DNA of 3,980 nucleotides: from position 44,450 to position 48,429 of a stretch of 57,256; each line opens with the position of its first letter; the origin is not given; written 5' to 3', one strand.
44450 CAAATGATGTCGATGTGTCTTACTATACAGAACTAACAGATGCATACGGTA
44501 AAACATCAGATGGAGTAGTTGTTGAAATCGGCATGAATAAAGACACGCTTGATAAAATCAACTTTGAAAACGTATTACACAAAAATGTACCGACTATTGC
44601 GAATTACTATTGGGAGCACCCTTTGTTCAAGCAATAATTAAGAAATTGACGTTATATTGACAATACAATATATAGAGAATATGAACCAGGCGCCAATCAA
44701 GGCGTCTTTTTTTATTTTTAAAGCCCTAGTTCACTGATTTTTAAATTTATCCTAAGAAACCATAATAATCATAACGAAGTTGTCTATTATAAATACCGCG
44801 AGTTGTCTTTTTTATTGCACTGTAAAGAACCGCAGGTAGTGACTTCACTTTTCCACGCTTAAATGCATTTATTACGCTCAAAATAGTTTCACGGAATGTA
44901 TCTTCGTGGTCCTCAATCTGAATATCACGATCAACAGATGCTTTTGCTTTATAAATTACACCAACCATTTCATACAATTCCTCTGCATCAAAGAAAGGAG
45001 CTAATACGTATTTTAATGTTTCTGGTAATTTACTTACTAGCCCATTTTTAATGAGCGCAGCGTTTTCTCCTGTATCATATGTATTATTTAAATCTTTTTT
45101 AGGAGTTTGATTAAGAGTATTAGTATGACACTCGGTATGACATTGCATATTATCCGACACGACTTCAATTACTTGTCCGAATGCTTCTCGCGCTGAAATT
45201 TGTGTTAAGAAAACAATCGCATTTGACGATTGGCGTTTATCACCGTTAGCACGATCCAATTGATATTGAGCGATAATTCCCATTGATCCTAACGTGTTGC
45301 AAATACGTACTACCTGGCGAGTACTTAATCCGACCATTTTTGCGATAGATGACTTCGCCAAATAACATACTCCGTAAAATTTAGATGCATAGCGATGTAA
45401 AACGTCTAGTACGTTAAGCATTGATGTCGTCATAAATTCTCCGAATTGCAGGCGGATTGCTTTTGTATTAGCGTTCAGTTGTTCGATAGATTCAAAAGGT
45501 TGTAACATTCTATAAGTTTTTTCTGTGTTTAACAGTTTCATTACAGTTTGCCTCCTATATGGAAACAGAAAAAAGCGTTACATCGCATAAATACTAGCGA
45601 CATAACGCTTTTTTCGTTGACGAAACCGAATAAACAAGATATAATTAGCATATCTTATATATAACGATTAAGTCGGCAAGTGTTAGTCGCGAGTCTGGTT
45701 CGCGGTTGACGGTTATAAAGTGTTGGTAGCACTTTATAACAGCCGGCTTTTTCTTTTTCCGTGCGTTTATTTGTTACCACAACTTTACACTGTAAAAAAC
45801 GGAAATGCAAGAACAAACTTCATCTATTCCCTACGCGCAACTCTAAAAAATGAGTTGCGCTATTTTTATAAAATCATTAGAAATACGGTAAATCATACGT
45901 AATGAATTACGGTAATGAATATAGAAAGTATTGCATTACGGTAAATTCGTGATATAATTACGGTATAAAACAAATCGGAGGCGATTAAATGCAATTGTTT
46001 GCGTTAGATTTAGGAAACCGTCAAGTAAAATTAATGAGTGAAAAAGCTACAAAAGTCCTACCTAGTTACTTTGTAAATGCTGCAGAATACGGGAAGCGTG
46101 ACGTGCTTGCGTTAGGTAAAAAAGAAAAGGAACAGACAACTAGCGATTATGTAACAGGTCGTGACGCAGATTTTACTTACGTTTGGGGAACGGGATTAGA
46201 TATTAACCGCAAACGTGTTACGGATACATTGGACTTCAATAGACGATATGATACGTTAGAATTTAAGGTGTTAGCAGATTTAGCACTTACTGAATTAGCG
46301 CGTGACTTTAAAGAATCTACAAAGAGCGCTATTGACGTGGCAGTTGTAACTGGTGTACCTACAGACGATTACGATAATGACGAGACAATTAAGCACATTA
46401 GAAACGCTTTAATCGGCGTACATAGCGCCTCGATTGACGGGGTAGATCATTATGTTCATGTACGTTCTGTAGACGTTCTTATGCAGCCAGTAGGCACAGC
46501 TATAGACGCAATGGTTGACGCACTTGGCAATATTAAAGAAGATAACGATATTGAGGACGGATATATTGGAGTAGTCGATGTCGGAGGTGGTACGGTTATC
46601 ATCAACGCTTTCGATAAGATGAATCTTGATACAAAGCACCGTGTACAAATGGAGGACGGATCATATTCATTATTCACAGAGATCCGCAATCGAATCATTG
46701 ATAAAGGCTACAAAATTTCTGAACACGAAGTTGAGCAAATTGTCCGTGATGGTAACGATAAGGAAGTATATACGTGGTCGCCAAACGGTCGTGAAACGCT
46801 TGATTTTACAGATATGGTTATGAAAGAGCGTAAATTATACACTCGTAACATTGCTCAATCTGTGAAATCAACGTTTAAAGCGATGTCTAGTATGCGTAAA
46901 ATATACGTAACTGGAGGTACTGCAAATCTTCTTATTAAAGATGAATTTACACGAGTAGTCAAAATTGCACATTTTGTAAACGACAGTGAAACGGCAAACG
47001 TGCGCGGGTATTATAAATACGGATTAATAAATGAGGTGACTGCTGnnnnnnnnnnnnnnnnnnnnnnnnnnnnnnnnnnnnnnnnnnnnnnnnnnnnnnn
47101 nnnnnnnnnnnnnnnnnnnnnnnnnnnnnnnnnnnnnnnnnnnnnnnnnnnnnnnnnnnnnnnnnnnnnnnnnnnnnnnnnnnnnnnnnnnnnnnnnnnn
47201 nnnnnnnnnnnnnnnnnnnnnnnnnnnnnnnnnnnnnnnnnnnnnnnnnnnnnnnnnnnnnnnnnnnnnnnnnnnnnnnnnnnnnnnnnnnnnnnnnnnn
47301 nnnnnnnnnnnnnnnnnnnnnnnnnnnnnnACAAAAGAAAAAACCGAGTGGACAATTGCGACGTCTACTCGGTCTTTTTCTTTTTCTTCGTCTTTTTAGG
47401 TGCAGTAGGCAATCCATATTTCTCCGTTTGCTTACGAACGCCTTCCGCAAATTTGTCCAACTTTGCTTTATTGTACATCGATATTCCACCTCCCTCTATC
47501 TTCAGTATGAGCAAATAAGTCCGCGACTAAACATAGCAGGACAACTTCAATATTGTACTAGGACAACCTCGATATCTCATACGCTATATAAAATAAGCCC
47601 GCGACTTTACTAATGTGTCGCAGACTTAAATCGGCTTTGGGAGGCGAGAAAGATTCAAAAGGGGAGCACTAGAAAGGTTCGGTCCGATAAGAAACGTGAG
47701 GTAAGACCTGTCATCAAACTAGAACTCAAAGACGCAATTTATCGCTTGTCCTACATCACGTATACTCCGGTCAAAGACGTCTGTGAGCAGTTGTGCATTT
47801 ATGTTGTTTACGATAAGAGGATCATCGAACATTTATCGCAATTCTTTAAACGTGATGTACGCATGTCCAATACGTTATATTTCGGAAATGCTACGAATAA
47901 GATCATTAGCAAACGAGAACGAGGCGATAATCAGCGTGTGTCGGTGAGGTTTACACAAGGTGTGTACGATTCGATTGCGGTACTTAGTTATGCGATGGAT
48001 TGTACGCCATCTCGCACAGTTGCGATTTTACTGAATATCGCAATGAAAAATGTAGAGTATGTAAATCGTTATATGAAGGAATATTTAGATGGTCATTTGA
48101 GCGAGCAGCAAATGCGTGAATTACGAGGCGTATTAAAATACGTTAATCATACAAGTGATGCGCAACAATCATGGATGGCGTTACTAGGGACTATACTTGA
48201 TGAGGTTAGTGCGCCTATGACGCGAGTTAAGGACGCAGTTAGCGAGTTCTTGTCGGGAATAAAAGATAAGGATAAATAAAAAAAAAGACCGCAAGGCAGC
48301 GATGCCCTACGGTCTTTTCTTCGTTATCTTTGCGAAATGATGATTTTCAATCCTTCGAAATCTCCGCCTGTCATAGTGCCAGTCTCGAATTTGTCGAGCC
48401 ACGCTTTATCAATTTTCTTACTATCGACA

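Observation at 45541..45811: Leader of the Rep-like gene looks like an antisense-RNA/attenuation copy-control region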

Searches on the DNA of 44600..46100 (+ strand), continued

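Call 97: search_with_rna_model(model_id=R2, sources=[window, L011, L009, L008, L010, L012, L013, L014, L016, L020, L022, L025, L001, L002, L003, L148, L152, L153, L154, L155, L156, L147, L149, L150, L151], max_evalue=0.1, make_alignment=true)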
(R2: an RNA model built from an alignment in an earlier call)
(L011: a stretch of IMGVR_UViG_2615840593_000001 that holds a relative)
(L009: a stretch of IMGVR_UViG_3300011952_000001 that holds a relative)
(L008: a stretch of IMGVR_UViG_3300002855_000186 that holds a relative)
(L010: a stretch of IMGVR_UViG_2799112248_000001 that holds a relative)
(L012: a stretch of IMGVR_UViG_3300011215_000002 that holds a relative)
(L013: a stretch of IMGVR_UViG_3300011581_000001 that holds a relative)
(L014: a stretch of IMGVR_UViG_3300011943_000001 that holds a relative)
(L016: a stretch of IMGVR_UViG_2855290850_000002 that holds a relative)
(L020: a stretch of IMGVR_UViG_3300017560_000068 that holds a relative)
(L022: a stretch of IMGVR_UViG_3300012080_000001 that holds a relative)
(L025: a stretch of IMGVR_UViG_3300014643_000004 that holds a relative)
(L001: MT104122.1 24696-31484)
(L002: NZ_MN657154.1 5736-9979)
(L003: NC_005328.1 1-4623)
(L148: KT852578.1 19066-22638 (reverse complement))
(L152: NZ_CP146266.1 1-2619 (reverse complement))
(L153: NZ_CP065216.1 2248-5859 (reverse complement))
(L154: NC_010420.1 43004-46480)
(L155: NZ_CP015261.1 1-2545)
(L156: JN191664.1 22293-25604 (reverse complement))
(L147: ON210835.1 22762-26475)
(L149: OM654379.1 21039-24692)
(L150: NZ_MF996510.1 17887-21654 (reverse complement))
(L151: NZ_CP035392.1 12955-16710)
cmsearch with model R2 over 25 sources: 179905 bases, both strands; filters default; matches with E-value up to 0.1: 31.
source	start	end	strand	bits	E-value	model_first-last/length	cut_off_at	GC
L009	2042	2106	-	87.9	9.3e-23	1-65/65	no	0.43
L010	2046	2110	-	87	1.6e-22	1-65/65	no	0.4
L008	2043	2107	-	85.9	3.6e-22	1-65/65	no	0.45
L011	2043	2108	-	85.2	5.9e-22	1-65/65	no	0.42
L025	529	592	+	81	1e-20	1-65/65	no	0.42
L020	223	285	+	74.9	6.6e-19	1-65/65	no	0.37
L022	3573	3637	-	74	1.2e-18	1-65/65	no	0.4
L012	2060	2125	-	72.7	3.1e-18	1-65/65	no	0.42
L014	2025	2090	-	69.8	2.2e-17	1-65/65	no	0.42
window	45551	45614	-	68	7.6e-17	1-65/65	no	0.36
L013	2051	2115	-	67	1.5e-16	1-65/65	no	0.31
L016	929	992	+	65.3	5e-16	1-65/65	no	0.34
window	45569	45632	+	34.3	8.9e-07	1-65/65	no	0.36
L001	2909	2972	+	33.8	1.3e-06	1-65/65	no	0.5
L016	911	974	-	33.5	1.5e-06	1-65/65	no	0.36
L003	926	991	+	28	6.7e-05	1-65/65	no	0.42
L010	2064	2125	+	27.7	8.1e-05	1-65/65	no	0.35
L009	2060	2121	+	26.8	0.00015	1-65/65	no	0.35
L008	2061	2122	+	26.8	0.00015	1-65/65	no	0.35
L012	2078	2134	+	25.9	0.00028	1-65/65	no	0.37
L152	1414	1476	+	25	0.00054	1-65/65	no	0.35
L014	2044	2111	+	24.5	0.00073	1-65/65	no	0.37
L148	1394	1450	+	24.2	0.0009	1-65/65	no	0.35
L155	369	425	+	24.2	0.0009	1-65/65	no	0.35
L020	199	267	-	24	0.0011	1-65/65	no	0.28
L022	3592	3652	+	23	0.0021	1-65/65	no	0.31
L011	2061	2125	+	21.8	0.0049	1-65/65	no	0.38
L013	2069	2120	+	19.4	0.024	1-65/65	no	0.35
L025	516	575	-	18.8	0.038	1-65/65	no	0.4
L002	2923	2994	+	18.2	0.055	1-65/65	no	0.43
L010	930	1034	-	18.2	0.055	1-65/65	no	0.35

Alignment A9: 31 matches aligned to the model, 132 columns, each read 5' to 3' on its own strand. Consensus structure (alignment columns), stored with it:
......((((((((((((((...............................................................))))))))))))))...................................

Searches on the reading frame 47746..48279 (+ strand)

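Call 8: search_protein_families(library=pfam, proteins=[window:47746-48279:+], max_evalue=0.1)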
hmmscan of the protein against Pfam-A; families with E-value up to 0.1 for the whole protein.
window:47746-48279:+ (177 aa): 1 family
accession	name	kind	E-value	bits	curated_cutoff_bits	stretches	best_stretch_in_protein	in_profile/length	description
PF09371.15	Tex_N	-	0.023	14.9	32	1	102-141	30-68/75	Tex-like protein N-terminal domain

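Call 9: search_protein_families(library=phrogs, proteins=[window:47746-48279:+], max_evalue=0.01)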
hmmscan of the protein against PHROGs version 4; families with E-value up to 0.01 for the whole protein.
window:47746-48279:+ (177 aa): 2 families
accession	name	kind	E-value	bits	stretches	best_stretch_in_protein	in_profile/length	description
phrog_23962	-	unknown function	0.0018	19.4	1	26-145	13-129/165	-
phrog_5118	-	unknown function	0.0081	17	0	50-108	2-62/67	-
